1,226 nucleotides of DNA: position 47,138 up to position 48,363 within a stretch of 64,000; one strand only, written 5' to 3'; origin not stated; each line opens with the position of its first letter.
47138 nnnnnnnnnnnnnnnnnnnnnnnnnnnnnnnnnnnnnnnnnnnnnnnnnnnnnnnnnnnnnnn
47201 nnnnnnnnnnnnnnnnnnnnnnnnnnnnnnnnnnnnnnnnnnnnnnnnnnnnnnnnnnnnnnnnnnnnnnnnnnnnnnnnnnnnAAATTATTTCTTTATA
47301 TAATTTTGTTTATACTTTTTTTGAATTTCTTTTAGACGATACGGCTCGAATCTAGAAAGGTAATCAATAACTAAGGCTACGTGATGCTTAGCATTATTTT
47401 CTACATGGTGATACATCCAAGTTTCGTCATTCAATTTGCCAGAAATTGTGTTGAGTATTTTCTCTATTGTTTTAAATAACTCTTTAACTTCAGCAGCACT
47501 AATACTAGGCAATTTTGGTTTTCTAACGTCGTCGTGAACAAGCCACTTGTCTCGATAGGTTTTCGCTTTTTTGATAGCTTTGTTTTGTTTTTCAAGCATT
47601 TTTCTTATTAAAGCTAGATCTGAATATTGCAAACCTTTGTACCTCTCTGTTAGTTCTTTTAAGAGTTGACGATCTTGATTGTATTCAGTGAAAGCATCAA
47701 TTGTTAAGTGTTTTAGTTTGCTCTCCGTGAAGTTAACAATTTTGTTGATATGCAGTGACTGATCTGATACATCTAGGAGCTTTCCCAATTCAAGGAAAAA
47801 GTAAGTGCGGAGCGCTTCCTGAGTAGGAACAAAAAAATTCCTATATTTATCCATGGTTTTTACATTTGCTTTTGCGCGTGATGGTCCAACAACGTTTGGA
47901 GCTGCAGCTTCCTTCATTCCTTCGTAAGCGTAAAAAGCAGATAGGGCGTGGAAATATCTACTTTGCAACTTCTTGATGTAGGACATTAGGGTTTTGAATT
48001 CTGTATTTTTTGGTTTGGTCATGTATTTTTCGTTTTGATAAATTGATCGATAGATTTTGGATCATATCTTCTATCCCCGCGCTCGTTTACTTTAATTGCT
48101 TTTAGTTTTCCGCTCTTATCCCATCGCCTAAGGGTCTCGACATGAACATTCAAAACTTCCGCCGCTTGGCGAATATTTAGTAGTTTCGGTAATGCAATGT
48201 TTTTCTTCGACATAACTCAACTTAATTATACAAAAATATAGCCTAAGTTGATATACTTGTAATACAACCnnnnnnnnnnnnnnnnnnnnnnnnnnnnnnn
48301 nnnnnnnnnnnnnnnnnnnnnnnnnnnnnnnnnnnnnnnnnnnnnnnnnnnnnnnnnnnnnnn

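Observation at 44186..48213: Uncharacterised three-gene operon: Rx5H protein, unknown protein and 792-aa membrane protein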

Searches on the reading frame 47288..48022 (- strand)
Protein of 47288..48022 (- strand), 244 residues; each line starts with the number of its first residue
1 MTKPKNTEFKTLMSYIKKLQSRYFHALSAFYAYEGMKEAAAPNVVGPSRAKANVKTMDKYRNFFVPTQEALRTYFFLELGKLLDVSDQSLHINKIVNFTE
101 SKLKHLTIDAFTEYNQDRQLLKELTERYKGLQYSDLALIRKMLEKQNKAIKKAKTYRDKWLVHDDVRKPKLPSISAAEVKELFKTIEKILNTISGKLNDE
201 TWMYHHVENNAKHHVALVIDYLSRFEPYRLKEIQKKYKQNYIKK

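Call 3: search_protein_families(library=pfam, proteins=[window:47288-48022:-], max_evalue=1)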
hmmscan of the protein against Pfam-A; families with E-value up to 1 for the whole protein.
window:47288-48022:- (244 aa): 2 families
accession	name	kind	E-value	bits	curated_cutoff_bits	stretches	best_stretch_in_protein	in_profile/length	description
PF18734.6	HEPN_AbiU2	-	9.3e-14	51.8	26.8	1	56-214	33-189/193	AbiU2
PF13707.11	RloB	-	0.46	11.1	31.5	1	128-239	38-145/195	RloB-like protein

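Call 4: search_protein_families(library=padloc, proteins=[window:47288-48022:-], max_evalue=1)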
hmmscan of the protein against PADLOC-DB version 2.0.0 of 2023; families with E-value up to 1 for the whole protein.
window:47288-48022:- (244 aa): 2 families
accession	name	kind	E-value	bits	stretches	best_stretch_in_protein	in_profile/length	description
PDLC02836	DpdD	-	0.0066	12.9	1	105-191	65-144/753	DpdD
PDLC02928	NDT_II-A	-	0.007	13.9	1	172-239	142-202/279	-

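Call 6: search_protein_families(library=ncbifam, proteins=[window:47288-48022:-], max_evalue=1)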
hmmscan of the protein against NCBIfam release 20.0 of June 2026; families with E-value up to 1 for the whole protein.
window:47288-48022:- (244 aa): 2 families
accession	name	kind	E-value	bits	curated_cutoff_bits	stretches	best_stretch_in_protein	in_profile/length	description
TIGR04023.1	PPOX_MSMEG_5819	subfamily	0.016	15.1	85.6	1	192-234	43-83/115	PPOX class F420-dependent oxidoreductase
NF010004.0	PRK13477.1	equivalog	0.038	12.4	524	1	135-238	155-260/514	bifunctional pantoate--beta-alanine ligase/(d)CMP kinase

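Call 7: search_protein_families(library=phrogs, proteins=[window:47288-48022:-], max_evalue=1)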
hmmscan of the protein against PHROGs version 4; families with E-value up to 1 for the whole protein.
window:47288-48022:- (244 aa): 5 families
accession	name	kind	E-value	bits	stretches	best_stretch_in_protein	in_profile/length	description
phrog_25152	-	unknown function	0.088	13.6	0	207-231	14-38/71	-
phrog_26102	-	unknown function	0.16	13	1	77-149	52-124/190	-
phrog_37533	-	unknown function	0.31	12.5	0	3-54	39-90/102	-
phrog_17571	-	unknown function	0.32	12.4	0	208-234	34-62/91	-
phrog_4902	-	unknown function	0.37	12.3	1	174-234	32-89/96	-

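Call 34: find_homologous_proteins(query=window:47288-48022:-)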
Query window:47288-48022:- (244 aa): 110 proteins with E <= 0.001 among 346 candidates.
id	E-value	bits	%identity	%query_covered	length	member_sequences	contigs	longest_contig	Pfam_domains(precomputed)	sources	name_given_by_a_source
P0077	4.3e-155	532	100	100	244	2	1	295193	PF18734.7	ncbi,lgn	-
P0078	5.1e-108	378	70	98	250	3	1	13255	PF18734.7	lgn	-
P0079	5.6e-108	378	71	97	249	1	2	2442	PF18734.7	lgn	-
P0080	2.1e-107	376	71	95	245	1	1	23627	PF18734.7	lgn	-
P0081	1.5e-106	373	69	97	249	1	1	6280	PF18734.7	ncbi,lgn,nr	ncbi:hypothetical protein KKB40_02465 [Patescibacteria group bacterium]|nr:hypothetical protein [Pat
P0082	6.6e-106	371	69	97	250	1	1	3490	PF18734.7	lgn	-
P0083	7.5e-105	368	71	97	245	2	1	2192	PF18734.7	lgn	-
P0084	2.6e-104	366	68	99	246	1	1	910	PF18734.7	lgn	-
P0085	4.4e-104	365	68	96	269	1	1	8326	PF18734.7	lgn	-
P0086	4.7e-104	365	70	96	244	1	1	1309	PF18734.7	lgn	-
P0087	6.3e-103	361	69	96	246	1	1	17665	PF18734.7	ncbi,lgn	-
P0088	6.4e-103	361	67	98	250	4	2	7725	PF18734.7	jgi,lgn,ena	-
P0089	4.1e-101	355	66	97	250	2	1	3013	PF18734.7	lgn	-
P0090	4.5e-101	355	68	98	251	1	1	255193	PF18734.7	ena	-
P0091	5.5e-101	355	67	97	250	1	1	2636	PF18734.7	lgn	-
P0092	1.1e-97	344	68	94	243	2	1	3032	PF18734.7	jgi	-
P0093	2.8e-94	333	66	94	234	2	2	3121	PF18734.7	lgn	-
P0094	4.2e-92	326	60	97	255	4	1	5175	PF18734.7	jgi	-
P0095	1.1e-90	321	60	97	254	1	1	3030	PF18734.7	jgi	-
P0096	1.6e-90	321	59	98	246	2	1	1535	PF18734.7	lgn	-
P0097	1.3e-89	318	59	97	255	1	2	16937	PF18734.7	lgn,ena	-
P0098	5.9e-89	316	59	98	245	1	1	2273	PF18734.7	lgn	-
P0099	6.3e-89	315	59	98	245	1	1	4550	PF18734.7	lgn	-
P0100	8.5e-89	315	59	98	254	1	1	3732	PF18734.7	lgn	-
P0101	2.1e-88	314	59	97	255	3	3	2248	PF18734.7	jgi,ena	-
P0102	4.2e-88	313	59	98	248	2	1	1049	PF18734.7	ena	-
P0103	7.4e-88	312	58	97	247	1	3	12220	PF18734.7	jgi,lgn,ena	-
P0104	8.1e-88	312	59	98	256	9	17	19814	PF18734.7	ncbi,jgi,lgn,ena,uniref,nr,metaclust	ncbi:MAG: hypothetical protein UU67_C0036G0004 [Candidatus Daviesbacteria bacterium GW2011_GWB1_41_5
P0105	1.1e-87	311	58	95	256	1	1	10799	PF18734.7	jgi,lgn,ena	-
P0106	2.1e-87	310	58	96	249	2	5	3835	PF18734.7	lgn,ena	-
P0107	5.6e-87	309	58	98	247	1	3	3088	PF18734.7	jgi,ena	-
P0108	8.1e-87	309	59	96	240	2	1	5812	PF18734.7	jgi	jgi:hypothetical protein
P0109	2.2e-86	307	59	96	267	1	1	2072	PF18734.7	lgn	-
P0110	2.5e-86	307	58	95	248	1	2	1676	PF18734.7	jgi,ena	-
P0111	4.0e-86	306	57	96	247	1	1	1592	PF18734.7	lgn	-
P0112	5.0e-86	306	58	98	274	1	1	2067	PF18734.7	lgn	-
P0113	6.5e-86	306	57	95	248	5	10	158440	PF18734.7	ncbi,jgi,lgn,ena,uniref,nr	ncbi:TPA: hypothetical protein DEP34_02065 [Candidatus Uhrbacteria bacterium]|uniref:HEPN AbiU2-like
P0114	2.3e-85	304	57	97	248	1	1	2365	PF18734.7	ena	-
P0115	4.4e-85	303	57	95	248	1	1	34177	PF18734.7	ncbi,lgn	-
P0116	1.0e-84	302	57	93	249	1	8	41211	PF18734.7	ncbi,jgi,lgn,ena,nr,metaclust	ncbi:MAG: hypothetical protein UR98_C0007G0012 [Parcubacteria group bacterium GW2011_GWA1_36_12]|nr:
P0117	1.4e-84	301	56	96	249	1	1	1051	PF18734.7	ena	-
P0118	1.9e-84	301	57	98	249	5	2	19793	PF18734.7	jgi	-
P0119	1.9e-84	301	56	97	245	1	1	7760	PF18734.7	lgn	-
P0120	2.2e-84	301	59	94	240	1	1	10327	PF18734.7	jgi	jgi:uncharacterized protein YehS (DUF1456 family)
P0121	3.5e-84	300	57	98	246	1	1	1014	PF18734.7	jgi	-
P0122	1.4e-83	298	58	94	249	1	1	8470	PF18734.7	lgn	-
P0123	1.8e-83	298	57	95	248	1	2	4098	PF18734.7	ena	-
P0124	1.9e-83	298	56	96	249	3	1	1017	PF18734.7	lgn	-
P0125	2.9e-83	297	57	95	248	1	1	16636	PF18734.7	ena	-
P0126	3.1e-83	297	56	95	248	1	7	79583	PF18734.7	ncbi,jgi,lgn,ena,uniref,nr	ncbi:MAG: hypothetical protein A2750_03025 [Candidatus Yanofskybacteria bacterium RIFCSPHIGHO2_01_FU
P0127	1.4e-82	295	54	98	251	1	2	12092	PF18734.7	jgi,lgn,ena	-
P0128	1.7e-82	294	66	84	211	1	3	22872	PF18734.7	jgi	-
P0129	1.7e-82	294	56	94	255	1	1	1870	PF18734.7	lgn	-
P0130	3.3e-82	293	56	98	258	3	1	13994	PF18734.7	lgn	-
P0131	5.4e-82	293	56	95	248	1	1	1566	PF18734.7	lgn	-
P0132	5.5e-82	293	54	97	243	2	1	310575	PF18734.7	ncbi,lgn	-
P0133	2.1e-81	291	57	96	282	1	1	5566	PF18734.7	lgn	-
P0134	4.9e-81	290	57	93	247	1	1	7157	PF18734.7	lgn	-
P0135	5.7e-81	289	56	93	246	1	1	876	PF18734.7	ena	-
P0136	6.2e-81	289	53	96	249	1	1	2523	PF18734.7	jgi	jgi:hypothetical protein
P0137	1.1e-80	288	55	97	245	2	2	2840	PF18734.7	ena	-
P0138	7.6e-80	286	54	97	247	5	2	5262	PF18734.7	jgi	jgi:hypothetical protein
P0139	9.9e-80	285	55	93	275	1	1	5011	PF18734.7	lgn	-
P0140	1.1e-79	285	56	93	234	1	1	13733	PF18734.7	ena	-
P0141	1.4e-79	285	56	94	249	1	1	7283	PF18734.7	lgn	-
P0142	2.4e-79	284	57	93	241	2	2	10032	PF18734.7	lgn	-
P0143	5.2e-79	283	56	93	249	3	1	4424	PF18734.7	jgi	-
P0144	5.4e-79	283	56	95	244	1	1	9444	PF18734.7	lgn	-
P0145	1.1e-78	282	55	95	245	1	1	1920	PF18734.7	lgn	-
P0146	1.8e-78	281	54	95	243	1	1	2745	PF18734.7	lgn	-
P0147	3.7e-78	280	54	96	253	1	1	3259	PF18734.7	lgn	-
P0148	2.7e-77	277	54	95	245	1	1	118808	PF18734.7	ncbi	-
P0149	4.9e-77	277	54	95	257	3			PF18734.7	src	-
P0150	1.2e-76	275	53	94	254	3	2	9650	PF18734.7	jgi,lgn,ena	-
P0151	3.1e-76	274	55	97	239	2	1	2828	PF18734.7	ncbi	-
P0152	6.0e-74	266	49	93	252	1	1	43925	PF18734.7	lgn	-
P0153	9.5e-74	266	51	96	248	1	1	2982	PF18734.7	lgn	-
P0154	2.8e-73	264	51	95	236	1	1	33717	PF18734.7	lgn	-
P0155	1.6e-72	262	53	95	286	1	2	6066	PF18734.7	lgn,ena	-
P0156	5.1e-72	260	52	94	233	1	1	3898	PF18734.7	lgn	-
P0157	6.7e-72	260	50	98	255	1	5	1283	PF18734.7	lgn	-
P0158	6.6e-71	256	53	96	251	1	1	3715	PF18734.7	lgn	-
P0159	1.2e-70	256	52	93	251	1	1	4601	PF18734.7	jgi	-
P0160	2.2e-70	255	51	94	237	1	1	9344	PF18734.7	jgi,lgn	-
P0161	4.7e-70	254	50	98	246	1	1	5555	PF18734.7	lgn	-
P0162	4.9e-69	250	50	97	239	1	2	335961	PF18734.7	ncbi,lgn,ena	-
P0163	7.1e-69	250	53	94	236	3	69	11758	PF18734.7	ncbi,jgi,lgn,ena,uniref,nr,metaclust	ncbi:hypothetical protein COS23_01825 [bacterium (Candidatus Moisslbacteria) CG02_land_8_20_14_3_00_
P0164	7.9e-69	250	52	88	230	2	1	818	PF18734.7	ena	-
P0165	1.0e-68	249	50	95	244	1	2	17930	PF18734.7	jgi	-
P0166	3.1e-67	244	50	95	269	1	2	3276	PF18734.7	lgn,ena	-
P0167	1.0e-66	243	51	93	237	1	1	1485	PF18734.7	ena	-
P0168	1.1e-66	243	51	95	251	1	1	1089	PF18734.7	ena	-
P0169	8.4e-66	240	48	93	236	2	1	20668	PF18734.7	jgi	-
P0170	3.3e-65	238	48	93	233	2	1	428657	PF18734.7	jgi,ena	-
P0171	5.5e-65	237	52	94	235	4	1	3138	PF18734.7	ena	-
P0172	1.3e-64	236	46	95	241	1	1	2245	PF18734.7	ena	-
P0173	1.5e-64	236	50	93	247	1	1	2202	PF18734.7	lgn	-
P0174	2.8e-64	235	50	94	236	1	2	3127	PF18734.7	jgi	-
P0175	2.1e-63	232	51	94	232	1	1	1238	PF18734.7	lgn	-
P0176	2.3e-63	232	51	94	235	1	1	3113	PF18734.7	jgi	-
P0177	3.0e-63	231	51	94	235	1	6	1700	PF18734.7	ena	-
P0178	7.4e-63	230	50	94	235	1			PF18734.7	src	-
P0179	2.6e-62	228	49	94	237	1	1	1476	PF18734.7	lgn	-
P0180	7.5e-61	224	48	95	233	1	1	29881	PF18734.7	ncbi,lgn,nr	ncbi:MAG TPA: hypothetical protein VNK70_01100 [Candidatus Paceibacterota bacterium]|nr:hypothetical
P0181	2.0e-58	216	46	95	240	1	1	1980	PF18734.7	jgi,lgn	-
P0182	9.4e-57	210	51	80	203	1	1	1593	PF18734.7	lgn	-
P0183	1.4e-54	203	64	61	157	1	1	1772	PF18734.7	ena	-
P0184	9.4e-54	200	44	93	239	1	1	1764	PF18734.7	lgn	-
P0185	6.5e-46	175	61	59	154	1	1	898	PF18734.7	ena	-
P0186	1.1e-31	128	43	59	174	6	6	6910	PF18734.7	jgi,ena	-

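Call 35: find_encoding_contigs(protein=P0078, flank=8000, max_places=2)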
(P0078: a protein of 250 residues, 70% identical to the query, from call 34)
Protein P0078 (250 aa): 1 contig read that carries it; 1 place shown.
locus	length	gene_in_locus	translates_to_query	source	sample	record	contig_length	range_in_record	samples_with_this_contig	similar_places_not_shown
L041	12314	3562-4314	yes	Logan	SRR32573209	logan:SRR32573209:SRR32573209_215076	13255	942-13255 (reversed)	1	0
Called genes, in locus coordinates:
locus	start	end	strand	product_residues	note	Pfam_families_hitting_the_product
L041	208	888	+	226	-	PF00075:RNase_H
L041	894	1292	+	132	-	-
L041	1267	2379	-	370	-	-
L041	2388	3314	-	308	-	-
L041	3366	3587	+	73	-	PF12728:HTH_17, PF13411:MerR_1, PF00376:MerR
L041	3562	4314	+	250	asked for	PF18734:HEPN_AbiU2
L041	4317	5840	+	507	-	PF01555:N6_N4_Mtase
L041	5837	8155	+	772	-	PF04851:ResIII, PF08722:Tn7_TnsA-like_N (faint), PF19778:RE_endonuc (weak)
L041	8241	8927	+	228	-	-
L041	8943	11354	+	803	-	-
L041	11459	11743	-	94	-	-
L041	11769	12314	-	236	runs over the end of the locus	-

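Call 36: find_encoding_contigs(protein=P0090, flank=6000, max_places=1)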
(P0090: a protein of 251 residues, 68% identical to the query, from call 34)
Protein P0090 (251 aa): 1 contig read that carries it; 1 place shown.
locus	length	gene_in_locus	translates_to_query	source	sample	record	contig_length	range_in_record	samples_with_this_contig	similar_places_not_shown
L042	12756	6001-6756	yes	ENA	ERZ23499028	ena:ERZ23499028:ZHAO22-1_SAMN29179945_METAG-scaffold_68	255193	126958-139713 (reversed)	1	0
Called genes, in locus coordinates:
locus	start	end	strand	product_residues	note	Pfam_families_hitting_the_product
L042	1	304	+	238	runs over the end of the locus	PF13643:DUF4145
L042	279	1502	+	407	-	PF01420:Methylase_S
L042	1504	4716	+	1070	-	PF04313:HSDR_N, PF00176:SNF2-rel_dom (weak), PF04851:ResIII, PF18766:SWI2_SNF2, PF22679:T1R_D3-like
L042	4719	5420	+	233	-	PF01863:YgjP-like, PF10263:SprT-like (faint), PF08325:WLM (weak)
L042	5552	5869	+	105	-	-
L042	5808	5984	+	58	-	-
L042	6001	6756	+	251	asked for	PF18734:HEPN_AbiU2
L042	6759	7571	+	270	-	-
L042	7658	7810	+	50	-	-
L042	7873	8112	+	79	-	PF04255:DUF433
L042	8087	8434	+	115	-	PF18480:DUF5615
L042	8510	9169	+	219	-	PF12705:PDDEXK_1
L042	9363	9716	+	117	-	-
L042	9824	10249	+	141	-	-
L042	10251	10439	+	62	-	-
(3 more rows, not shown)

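Call 37: find_encoding_contigs(protein=P0113, flank=6000, max_places=3)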
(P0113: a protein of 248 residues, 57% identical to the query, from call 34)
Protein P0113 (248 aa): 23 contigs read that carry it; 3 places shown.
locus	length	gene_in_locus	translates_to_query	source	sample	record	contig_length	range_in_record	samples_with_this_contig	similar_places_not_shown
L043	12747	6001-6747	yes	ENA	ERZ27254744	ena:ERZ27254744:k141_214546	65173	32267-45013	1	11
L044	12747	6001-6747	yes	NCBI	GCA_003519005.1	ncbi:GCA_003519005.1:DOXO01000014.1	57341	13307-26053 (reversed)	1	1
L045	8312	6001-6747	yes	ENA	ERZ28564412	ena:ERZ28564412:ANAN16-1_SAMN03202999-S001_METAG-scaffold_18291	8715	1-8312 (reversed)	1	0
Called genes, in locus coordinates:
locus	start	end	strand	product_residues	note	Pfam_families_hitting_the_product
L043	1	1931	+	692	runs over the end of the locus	PF01935:DUF87 (weak), PF12846:AAA_10 (faint), PF19044:P-loop_TraG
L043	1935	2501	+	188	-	-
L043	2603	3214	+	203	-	PF00156:Pribosyltran (weak)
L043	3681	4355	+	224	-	PF09195:Endonuc-BglII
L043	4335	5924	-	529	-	PF01726:LexA_DNA_bind, PF00717:Peptidase_S24, PF01555:N6_N4_Mtase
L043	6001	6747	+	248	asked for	PF18734:HEPN_AbiU2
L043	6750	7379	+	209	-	-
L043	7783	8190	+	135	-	-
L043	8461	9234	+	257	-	PF00142:Fer4_NifH, PF01656:CbiA, PF02374:ArsA_ATPase (weak), PF06564:CBP_BcsQ, PF09140:MipZ (weak), PF10609:ParA, PF13614:AAA_31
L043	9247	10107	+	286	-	PF02195:ParB_N, PF17762:HTH_ParB, PF23552:ParB_C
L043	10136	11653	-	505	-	PF13328:HD_4, PF01966:HD, PF04607:RelA_SpoT, PF02824:TGS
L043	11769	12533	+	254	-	-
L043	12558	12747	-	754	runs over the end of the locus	PF01751:Toprim, PF01131:Topoisom_bac, PF13368:Toprim_C_rpt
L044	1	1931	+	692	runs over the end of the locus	PF01935:DUF87 (weak), PF12846:AAA_10 (faint), PF19044:P-loop_TraG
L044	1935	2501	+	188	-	-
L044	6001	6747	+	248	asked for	PF18734:HEPN_AbiU2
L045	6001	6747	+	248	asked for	PF18734:HEPN_AbiU2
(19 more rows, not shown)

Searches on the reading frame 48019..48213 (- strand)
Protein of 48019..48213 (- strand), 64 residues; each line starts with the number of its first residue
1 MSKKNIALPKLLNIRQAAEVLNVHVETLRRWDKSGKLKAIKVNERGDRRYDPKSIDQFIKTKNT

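Call 3: search_protein_families(library=pfam, proteins=[window:48019-48213:-], max_evalue=1)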
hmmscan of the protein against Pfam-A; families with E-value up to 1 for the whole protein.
window:48019-48213:- (64 aa): 10 families
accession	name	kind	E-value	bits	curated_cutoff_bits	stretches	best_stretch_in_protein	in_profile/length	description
PF12728.13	HTH_17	-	8.2e-11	42.4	27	1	11-61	1-49/51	Helix-turn-helix domain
PF13411.12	MerR_1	-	1.6e-09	38.2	21.6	1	13-57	2-45/69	MerR HTH family regulatory protein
PF00376.29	MerR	-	6.9e-09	35.8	28.2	1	13-50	1-38/38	MerR family regulatory protein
PF13551.12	HTH_29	-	0.0055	17.2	28.1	1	12-47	13-51/64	Winged helix-turn helix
PF13518.12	HTH_28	-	0.0079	16.7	25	1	13-33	14-34/52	Helix-turn-helix domain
PF13384.12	HTH_23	-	0.02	15.1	24.6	1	12-31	18-37/50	Homeodomain-like domain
PF13556.12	HTH_30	-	0.027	14.7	27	1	12-29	13-30/59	PucR C-terminal helix-turn-helix domain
PF25242.1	Ubiquitin_UBP8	-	0.096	12.8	27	1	15-41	27-53/55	UBP8-like, ubiquitin-like domain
PF13542.12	HTH_Tnp_ISL3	-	0.12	12.2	27.4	1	13-33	28-48/51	Helix-turn-helix domain of transposase family ISL3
PF01527.26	HTH_Tnp_1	-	0.14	12.9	24.1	0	13-34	25-46/75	Transposase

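Call 4: search_protein_families(library=padloc, proteins=[window:48019-48213:-], max_evalue=1)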
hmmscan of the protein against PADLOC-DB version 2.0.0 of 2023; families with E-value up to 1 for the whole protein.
window:48019-48213:- (64 aa): 2 families
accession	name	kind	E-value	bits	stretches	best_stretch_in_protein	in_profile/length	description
PDLC04133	mad1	-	1.3e-12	45.8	1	11-63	5-55/60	mads_1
PDLC03348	MTase_II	-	0.00037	17.1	1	4-44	3-44/727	Type II methyltransferase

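Call 6: search_protein_families(library=ncbifam, proteins=[window:48019-48213:-], max_evalue=1)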
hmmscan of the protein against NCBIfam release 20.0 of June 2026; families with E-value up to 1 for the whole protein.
window:48019-48213:- (64 aa): 11 families
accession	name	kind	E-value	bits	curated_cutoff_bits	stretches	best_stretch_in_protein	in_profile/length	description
TIGR01764.1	excise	domain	3.3e-07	30.6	28.8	1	12-60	2-48/49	excisionase family DNA-binding protein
NF033518.0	transpos_IS607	equivalog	6.2e-07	29.1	110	1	16-62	2-47/187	IS607 family transposase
NF033787.1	HTH_BldC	subfamily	2.9e-06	27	77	1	11-57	2-47/49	BldC family transcriptional regulator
NF047375.1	HeatShock_HspR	equivalog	1.2e-05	25.2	105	1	11-58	3-49/92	heat shock protein transcriptional repressor HspR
TIGR02051.1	MerR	equivalog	0.00041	20.6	150.85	1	14-61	2-51/124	mercury resistance transcriptional regulator MerR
NF041849.1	trans_regNmlR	equivalog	0.0071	16.4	175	1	12-57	1-46/117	stress response transcriptional regulator NmlR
NF040522.1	VC1465_fam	subfamily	0.015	15.3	70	1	13-34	11-32/111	VC1465 family Xer recombination activation factor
TIGR02043.1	ZntR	equivalog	0.062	13.5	167.95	1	12-57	2-47/131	Zn(2+)-responsive transcriptional regulator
NF007282.0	PRK09744.1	subfamily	0.083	13.2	130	1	19-63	18-65/75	DNA-binding transcriptional regulator DicC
NF007069.0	PRK09514.1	equivalog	0.087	12.8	143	1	13-57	3-47/141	Zn(2+)-responsive transcriptional regulator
NF047737.1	antiphage_MADS1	equivalog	0.12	12.6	80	1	10-57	2-47/49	methylation-associated defense system helix-turn-helix domain-containing protein MAD1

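Call 7: search_protein_families(library=phrogs, proteins=[window:48019-48213:-], max_evalue=1)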
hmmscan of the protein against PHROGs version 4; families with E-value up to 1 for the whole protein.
window:48019-48213:- (64 aa): 21 families
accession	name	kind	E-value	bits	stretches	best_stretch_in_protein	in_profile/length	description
phrog_66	-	integration and excision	7.9e-10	40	1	2-62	84-143/412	excisionase and transcriptional regulator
phrog_6620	-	integration and excision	6e-08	33.5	1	12-63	2-53/201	transposase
phrog_20793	-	unknown function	1.1e-06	29.6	1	12-57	8-53/86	-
phrog_57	-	head and packaging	1.7e-06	29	1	5-60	6-60/199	terminase small subunit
phrog_668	-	DNA, RNA and nucleotide metabolism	2.7e-06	28.2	1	3-62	55-113/181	HTH DNA binding protein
phrog_11671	-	unknown function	6.9e-06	27.2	1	10-56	6-52/146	-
phrog_1729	-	unknown function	1.9e-05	25.8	1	15-62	96-141/142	-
phrog_6401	-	DNA, RNA and nucleotide metabolism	2.2e-05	25.2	1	6-46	4-44/64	DNA binding protein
phrog_2907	-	integration and excision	0.00012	23.5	1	10-50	5-46/117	excisionase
phrog_2474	-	transcription regulation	0.00013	22.9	1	9-50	46-87/118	MerR-like transcriptional regulator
phrog_597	-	DNA, RNA and nucleotide metabolism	0.00022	22.2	1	9-61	110-163/200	DNA binding protein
phrog_7735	-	integration and excision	0.006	17.9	1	10-60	4-51/99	excisionase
phrog_4745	-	DNA, RNA and nucleotide metabolism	0.0081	17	1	7-62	27-87/107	DNA binding protein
phrog_33310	-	unknown function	0.009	17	1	9-42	105-138/157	-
phrog_1763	-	DNA, RNA and nucleotide metabolism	0.014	16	1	9-37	4-31/60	HTH DNA binding protein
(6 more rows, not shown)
